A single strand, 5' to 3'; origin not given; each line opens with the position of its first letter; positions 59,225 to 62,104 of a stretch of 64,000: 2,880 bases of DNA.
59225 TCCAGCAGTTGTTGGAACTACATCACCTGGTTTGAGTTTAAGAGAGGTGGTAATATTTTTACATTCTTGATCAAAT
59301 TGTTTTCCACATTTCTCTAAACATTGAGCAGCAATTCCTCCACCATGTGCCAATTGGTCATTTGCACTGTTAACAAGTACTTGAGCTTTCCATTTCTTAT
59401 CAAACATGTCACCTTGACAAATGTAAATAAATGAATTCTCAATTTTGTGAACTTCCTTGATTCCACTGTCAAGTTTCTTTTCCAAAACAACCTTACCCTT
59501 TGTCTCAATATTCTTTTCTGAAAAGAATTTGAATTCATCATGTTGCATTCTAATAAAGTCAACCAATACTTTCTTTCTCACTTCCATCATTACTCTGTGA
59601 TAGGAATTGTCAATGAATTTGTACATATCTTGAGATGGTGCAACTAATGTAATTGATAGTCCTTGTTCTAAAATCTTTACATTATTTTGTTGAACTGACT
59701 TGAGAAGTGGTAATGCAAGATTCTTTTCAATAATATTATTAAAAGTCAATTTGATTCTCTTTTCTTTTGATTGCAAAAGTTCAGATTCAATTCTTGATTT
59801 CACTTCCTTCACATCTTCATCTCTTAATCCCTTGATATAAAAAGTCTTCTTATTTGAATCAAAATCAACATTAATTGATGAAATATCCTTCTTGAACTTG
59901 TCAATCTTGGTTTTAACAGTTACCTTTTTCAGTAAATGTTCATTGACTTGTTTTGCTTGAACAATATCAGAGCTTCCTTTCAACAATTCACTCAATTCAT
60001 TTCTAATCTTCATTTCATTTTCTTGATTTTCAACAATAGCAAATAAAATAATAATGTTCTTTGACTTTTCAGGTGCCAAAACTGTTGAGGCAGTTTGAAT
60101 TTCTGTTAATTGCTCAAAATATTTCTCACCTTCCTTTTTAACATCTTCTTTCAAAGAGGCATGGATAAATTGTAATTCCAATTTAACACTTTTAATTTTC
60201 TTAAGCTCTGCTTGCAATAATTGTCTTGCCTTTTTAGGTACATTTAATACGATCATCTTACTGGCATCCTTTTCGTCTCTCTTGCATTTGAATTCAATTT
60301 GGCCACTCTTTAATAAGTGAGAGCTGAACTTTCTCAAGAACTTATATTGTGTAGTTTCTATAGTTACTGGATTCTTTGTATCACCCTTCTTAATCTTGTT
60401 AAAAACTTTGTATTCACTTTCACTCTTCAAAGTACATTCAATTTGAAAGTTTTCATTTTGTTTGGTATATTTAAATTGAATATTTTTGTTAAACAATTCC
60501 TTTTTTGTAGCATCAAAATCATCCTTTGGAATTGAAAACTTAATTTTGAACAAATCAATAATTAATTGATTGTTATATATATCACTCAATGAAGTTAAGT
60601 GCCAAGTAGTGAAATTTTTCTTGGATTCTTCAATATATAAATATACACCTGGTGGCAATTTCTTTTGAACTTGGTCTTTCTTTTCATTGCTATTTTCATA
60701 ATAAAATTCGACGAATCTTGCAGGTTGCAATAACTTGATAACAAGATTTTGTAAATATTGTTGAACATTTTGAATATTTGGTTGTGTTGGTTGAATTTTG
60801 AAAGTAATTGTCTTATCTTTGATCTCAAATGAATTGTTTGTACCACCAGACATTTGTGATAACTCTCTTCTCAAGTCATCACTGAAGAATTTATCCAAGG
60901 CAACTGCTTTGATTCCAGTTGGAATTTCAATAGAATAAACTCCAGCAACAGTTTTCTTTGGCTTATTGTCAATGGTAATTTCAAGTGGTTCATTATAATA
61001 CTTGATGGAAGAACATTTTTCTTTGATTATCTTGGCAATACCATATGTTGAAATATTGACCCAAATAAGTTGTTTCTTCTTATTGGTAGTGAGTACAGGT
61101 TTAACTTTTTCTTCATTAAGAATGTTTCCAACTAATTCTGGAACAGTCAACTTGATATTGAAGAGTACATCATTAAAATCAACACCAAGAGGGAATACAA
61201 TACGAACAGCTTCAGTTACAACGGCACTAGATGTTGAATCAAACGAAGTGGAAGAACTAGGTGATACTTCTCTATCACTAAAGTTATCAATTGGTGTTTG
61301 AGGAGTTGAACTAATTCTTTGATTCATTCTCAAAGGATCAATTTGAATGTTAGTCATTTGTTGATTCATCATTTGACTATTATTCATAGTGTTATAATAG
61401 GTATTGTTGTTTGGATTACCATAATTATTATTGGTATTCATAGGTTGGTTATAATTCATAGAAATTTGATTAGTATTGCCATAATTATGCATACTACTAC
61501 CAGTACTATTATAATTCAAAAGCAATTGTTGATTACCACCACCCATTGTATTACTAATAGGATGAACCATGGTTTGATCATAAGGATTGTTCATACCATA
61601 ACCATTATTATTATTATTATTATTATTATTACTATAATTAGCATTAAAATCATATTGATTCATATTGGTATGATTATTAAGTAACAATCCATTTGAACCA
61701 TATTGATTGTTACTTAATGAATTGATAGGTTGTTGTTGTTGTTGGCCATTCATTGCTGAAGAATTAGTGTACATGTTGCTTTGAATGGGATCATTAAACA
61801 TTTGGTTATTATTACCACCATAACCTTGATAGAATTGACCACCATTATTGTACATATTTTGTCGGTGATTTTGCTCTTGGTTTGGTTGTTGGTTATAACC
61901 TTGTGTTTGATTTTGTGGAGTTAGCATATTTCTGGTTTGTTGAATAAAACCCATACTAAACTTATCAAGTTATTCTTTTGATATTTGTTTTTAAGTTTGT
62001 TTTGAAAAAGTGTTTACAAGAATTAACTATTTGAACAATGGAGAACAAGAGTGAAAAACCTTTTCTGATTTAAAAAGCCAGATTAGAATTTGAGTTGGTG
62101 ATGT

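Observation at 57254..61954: Macro-WWE-PARP (H-Y-I) mono-ART with a 215-aa Q/N prion-like N-terminus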

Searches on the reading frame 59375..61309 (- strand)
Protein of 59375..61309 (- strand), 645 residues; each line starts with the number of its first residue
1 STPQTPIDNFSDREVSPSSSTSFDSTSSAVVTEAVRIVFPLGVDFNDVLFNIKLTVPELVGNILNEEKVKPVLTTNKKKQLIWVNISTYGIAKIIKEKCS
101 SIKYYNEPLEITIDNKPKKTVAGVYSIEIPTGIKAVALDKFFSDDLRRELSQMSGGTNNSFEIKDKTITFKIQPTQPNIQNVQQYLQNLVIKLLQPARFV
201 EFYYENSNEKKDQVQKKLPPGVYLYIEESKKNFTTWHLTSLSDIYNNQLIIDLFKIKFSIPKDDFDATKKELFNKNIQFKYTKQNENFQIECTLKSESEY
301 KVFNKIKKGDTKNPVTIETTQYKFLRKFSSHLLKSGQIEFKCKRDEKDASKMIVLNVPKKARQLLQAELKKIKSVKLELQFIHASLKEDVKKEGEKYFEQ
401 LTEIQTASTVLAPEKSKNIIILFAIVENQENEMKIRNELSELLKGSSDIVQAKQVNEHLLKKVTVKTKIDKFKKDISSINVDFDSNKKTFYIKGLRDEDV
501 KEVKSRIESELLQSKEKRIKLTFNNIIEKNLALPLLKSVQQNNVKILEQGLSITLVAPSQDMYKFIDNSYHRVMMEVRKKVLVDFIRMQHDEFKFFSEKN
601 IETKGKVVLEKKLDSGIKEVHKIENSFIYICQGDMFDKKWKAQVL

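Call 17: search_protein_representatives(protein=window:59375-61309:-)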
Query: 645 residues. Proteins with E-value up to 0.001 (for the whole library): 3; up to 1e-10: 3; up to 1e-30: 2. The best 3 are listed.
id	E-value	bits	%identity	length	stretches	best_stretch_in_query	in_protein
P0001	0.0e+00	1377.1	100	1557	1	1-645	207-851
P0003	1.1e-68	248.9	75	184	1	393-577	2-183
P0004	1.9e-12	63.2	28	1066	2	305-644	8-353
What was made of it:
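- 59435..60949 (-): ~500-aa array of small alpha/beta modules, probably KH-type (aa 336-840); sequence-orphan outside Naegleria. Whole-library phmmer finds only Naegleria sequences (call 17).
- The middle region has no detectable sequence homologue outside Naegleria (call 17).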

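Call 19: list_cluster_members(proteins=[P0003, P0004, P0001])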
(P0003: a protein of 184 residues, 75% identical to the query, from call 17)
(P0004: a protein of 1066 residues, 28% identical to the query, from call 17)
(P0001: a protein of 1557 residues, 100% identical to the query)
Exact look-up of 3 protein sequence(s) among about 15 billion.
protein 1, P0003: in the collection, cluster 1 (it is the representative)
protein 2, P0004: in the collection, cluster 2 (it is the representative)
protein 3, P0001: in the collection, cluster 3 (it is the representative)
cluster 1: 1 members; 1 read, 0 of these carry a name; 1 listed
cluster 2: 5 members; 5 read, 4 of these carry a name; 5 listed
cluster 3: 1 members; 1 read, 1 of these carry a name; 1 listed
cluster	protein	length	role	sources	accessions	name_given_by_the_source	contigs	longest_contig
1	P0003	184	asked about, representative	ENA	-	-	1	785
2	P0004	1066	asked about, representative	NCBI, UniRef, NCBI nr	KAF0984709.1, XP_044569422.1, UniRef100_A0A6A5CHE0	hypothetical protein FDP41_000608 [Naegleria fowleri] | Poly [ADP-ribose] polymerase n=2 Tax=Naegleria fowleri TaxID=5763 RepID=A0A6A5CHE0_NAEFO | uncharacterized protein FDP41_000608 [Naegleria fowleri]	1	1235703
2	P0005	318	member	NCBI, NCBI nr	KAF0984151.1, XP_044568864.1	hypothetical protein FDP41_007328 [Naegleria fowleri] | uncharacterized protein FDP41_007328 [Naegleria fowleri]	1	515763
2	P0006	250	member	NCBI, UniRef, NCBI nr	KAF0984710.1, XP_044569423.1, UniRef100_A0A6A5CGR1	hypothetical protein FDP41_000609 [Naegleria fowleri] | RRM domain-containing protein n=1 Tax=Naegleria fowleri TaxID=5763 RepID=A0A6A5CGR1_NAEFO | uncharacterized protein FDP41_000609 [Naegleria fowleri]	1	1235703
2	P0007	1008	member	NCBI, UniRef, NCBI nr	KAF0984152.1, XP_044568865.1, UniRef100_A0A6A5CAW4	hypothetical protein FDP41_007329 [Naegleria fowleri] | Macro domain-containing protein n=1 Tax=Naegleria fowleri TaxID=5763 ... | uncharacterized protein FDP41_007329 [Naegleria fowleri]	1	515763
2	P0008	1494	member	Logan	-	-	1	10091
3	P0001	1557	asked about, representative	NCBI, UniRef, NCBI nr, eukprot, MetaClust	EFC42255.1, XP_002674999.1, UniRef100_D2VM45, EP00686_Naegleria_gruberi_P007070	poly ADP-ribose polymerase family, member 14-like protein [Naegleria gruberi] | Poly [ADP-ribose] polymerase n=1 Tax=Naegleria gruberi TaxID=5762 RepID=D2VM45_NAEGR | XP_002674999.1 poly ADP-ribose polymerase family, member 14-like protein [Naegleria ...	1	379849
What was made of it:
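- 60965..61213 (-): RRM-like domain (aa ~248-330). UniProt names the N. fowleri N-terminal fragment 'RRM domain-containing protein' (call 19).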

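Call 32: search_protein_families(library=pfam, proteins=[P0008], max_evalue=1)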
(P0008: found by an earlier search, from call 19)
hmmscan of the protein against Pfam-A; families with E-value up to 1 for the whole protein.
P0008 (1494 aa): 6 families
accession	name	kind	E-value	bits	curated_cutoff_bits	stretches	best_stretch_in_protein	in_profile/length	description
PF01661.27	Macro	-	7.5e-23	81.2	22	1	783-900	1-118/118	Macro domain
PF00644.27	PARP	-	1.5e-20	74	26.7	1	1310-1493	1-198/199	Poly(ADP-ribose) polymerase catalytic domain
PF02825.26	WWE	-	5.6e-17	62.3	21.1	2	1048-1120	2-67/67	WWE domain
PF20669.3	Exo70_N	-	0.021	15.5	23.9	1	510-549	23-52/83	Exocyst complex component Exo70 N-terminal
PF23467.1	WWE_5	-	0.11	13.5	24.9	1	983-1034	20-69/80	WWE domain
PF17618.7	SL4P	-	0.22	12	28.1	1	484-542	4-57/88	Uncharacterized Strongylid L4 protein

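Call 33: predict_structure(alignment_id=A2)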
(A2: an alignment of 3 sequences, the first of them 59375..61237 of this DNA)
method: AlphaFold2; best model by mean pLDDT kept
length: 621 residues; sequences in the alignment: 3
mean_pLDDT: 47.5   pTM: 0.24
mean pLDDT of the five models: 47.5, 46.9, 44.9, 44.1, 43.3
residues with pLDDT >= 90: 0; 70-90: 110; 50-70: 119; < 50: 392
segments of 3 or more residues with pLDDT < 50: 1-7, 48-52, 92-99, 107-122, 130-133, 150-156, 170-283, 285-443, 448-451, 469-472, 559-621
pLDDT, mean of each block of 10 residues (from residue 1): 40 85 86 73 57 71 73 86 82 42 52 41 51 53 57 47 56 34 40 37 35 32 29 26 33 34 37 45 41 39 41 36 33 39 36 22 31 31 26 24 32 34 36 40 47 53 51 57 61 70 75 77 79 76 74 59 36 30 33 31 34 33 29
secondary structure, 60 per line:
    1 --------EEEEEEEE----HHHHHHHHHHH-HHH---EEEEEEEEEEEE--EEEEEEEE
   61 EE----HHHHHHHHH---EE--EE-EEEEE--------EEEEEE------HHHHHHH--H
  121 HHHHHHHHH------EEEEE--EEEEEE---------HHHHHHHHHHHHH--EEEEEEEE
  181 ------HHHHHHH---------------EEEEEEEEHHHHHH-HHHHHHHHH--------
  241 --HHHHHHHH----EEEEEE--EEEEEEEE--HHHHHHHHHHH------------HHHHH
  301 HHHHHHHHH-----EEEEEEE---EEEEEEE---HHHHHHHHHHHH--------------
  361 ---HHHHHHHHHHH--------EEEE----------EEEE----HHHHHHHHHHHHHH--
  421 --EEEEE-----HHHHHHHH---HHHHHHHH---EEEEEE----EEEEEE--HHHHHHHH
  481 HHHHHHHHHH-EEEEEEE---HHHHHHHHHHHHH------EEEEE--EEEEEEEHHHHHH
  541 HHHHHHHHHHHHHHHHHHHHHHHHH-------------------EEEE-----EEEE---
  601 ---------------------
elements in order: E9-16 H21-31 E39-50 E53-62 H67-75 E86-90 E99-104 H111-117 H120-129 E136-140 E143-148 H158-170 E173-180 H187-193 E209-216 H217-222 H224-232 H243-250 E255-260 E263-270 H273-283 H296-309 E315-321 E325-331 H335-346 H364-374 E383-386 E397-400 H405-418 E423-427 H433-440 H444-451 E455-460 E465-470 H473-490 E492-498 H502-514 E521-525 E528-534 H535-565 E585-588 E594-597
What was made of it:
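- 60965..61213 (-): The only long confident stretch of AF2 model 1 (pLDDT 70-86), with b-a-b-b-a-b order (call 33).
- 59435..60949 (-): AF2 secondary structure repeats b-a-a-b-b-a at low confidence (call 33).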

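Call 35: fold_search(model_id=the predicted structure, library=pdb)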
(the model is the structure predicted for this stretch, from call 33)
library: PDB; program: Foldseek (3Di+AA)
matches with E <= 10: 1525; with E <= 0.001: 0
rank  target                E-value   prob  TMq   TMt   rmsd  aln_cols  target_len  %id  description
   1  9gni_DC               1.3e-03  0.77  0.10  0.19  29.3       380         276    9  NONO/SFPQ filament: composite structure (released 2025-09-17)
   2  5tf6_C                1.3e-03  0.75  0.12  0.19  22.2       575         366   10  Structure and conformational plasticity of the U6 small nuclear ribonucleoprotein core (released 2017-01-11)
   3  5ifn_A                1.3e-03  0.85  0.11  0.21  23.4       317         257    8  Human PSPC1 Homodimer (released 2017-08-09)
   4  6wmz_C                1.5e-03  0.77  0.11  0.19  28.8       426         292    8  Crystal structure of human SFPQ/NONO complex (released 2021-04-28)
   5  5ifn_B                1.9e-03  0.82  0.11  0.22  24.1       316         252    8  Human PSPC1 Homodimer (released 2017-08-09)
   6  4p6q                  2.0e-03  0.98  0.12  0.24  17.7       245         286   10  The crystal structure of the Split End protein SHARP adds a new layer of complexity to proteins containing RNA Recogniti (released 2014-05-14)
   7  6aso_A                2.2e-03  0.66  0.13  0.19  21.6       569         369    9  Structure of yeast U6 snRNP with 3'-phosphate terminated U6 RNA (released 2018-05-09)
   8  4ed5_B                2.4e-03  0.99  0.12  0.37  15.9       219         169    8  Crystal structure of the two N-terminal RRM domains of HuR complexed with RNA (released 2012-05-23)
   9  5tf6_A                2.6e-03  0.63  0.12  0.19  21.2       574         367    9  Structure and conformational plasticity of the U6 small nuclear ribonucleoprotein core (released 2017-01-11)
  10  6wmz_B                2.7e-03  0.75  0.10  0.21  23.4       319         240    8  Crystal structure of human SFPQ/NONO complex (released 2021-04-28)
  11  4ed5_A                4.2e-03  1.00  0.11  0.37  15.2       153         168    9  Crystal structure of the two N-terminal RRM domains of HuR complexed with RNA (released 2012-05-23)
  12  7lrq_A                4.7e-03  0.69  0.10  0.22  23.7       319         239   10  Crystal structure of human SFPQ/NONO heterodimer, conserved DBHS region (released 2021-05-12)
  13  5ifm_G                5.9e-03  0.54  0.10  0.19  24.7       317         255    8  Human NONO (p54nrb) Homodimer (released 2016-11-09)
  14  5vsu_A                5.9e-03  0.51  0.12  0.18  23.6       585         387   10  Structure of yeast U6 snRNP with 2'-phosphate terminated U6 RNA (released 2018-05-09)
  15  3n89_B                6.9e-03  0.87  0.12  0.20  15.6       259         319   10  KH domains (released 2010-09-22)
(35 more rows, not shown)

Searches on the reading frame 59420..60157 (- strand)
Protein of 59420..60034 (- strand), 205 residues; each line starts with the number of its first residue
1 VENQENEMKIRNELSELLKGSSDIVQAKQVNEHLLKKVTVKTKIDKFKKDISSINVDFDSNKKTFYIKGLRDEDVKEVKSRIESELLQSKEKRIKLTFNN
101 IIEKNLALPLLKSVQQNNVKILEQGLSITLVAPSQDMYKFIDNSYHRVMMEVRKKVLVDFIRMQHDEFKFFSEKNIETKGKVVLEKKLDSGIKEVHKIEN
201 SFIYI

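Call 7: search_protein_families(library=pfam, proteins=[window:59420-60034:-], max_evalue=10)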
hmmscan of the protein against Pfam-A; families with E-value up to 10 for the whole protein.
window:59420-60034:- (205 aa): 2 families
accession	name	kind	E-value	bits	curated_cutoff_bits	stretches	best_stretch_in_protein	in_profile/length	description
PF13541.12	ChlI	-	0.033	14.5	27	1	54-91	1-38/121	Subunit ChlI of Mg-chelatase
PF22780.1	HI0933_like_1st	-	0.067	13.5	27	1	60-116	69-125/165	HI0933-like protein barrel and H2TH domain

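Call 51: search_solved_structures(query=A6, max_evalue=10)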
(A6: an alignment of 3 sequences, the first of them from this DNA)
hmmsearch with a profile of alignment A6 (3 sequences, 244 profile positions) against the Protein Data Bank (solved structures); distinct sequences matched with E-value up to 10: 1.
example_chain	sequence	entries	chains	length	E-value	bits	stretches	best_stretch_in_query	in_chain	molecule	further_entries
1vdx_A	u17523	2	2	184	0.011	18.5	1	52-130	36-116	Hypothetical protein PH0099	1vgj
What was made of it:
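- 59435..60949 (-): No Pfam or PDB sequence hits (calls 7, 51).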

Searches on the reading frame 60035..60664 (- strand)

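Call 7: search_protein_families(library=pfam, proteins=[window:60035-60664:-], max_evalue=10)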
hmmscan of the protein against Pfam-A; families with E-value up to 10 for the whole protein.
window:60035-60664:- (210 aa): 2 families
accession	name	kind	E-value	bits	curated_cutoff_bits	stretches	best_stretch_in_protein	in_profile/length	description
PF24577.2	RDR6_2nd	-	0.024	14.8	27.5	1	48-99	34-85/164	RNA-dependent RNA polymerase 6 second domain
PF08826.15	DMPK_coil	-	8.1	7.1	22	1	145-163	11-29/61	DMPK coiled coil domain like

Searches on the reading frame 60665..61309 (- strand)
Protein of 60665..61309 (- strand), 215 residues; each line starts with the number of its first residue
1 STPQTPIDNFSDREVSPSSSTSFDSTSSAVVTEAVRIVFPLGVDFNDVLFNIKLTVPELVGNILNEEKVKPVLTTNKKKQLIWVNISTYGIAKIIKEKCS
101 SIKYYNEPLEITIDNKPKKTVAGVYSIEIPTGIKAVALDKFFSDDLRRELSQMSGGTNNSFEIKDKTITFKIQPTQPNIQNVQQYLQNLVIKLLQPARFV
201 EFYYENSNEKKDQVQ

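Call 7: search_protein_families(library=pfam, proteins=[window:60665-61309:-], max_evalue=10)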
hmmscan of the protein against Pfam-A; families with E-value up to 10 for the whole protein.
window:60665-61309:- (215 aa): 2 families
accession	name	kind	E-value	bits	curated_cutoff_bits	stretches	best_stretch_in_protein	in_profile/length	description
PF24028.1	DUF7339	-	0.067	13.7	27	1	91-151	10-69/115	Domain of unknown function (DUF7339)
PF24889.1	CCTL2_WNK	-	0.096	13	27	1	160-186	18-44/75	WNK CCTL2 domain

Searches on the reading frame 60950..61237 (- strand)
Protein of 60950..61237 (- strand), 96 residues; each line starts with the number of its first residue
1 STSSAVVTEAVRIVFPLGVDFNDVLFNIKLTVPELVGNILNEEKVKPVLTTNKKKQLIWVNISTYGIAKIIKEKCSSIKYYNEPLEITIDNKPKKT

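Call 49: search_solved_structures(query=A4, max_evalue=10)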
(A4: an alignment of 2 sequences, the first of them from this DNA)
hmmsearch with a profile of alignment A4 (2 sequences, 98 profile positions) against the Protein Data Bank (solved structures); distinct sequences matched with E-value up to 10: 1.
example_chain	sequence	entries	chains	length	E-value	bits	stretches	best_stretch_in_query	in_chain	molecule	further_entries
2jov_A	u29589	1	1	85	0.32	14.6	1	11-42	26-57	Hypothetical protein CPE0013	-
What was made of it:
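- On PARP14 proper (orthologue of human PARP14): Profile-PDB searches are negative (calls 49, 51).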

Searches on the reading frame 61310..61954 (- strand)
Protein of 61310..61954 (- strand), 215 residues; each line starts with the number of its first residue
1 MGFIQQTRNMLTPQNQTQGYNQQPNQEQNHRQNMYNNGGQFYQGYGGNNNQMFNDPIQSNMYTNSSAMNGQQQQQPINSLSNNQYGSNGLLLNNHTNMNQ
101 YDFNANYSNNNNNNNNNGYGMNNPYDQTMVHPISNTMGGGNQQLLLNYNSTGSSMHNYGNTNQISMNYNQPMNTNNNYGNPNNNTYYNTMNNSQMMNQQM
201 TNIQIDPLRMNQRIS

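Call 7: search_protein_families(library=pfam, proteins=[window:61310-61954:-], max_evalue=10)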
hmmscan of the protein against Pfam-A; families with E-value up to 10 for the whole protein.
window:61310-61954:- (215 aa): 0 families
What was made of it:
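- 61310..61954 (-): N-terminal Q/N/G/Y/M-rich low-complexity, low-charge region (aa 1-215). No Pfam match (call 7).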
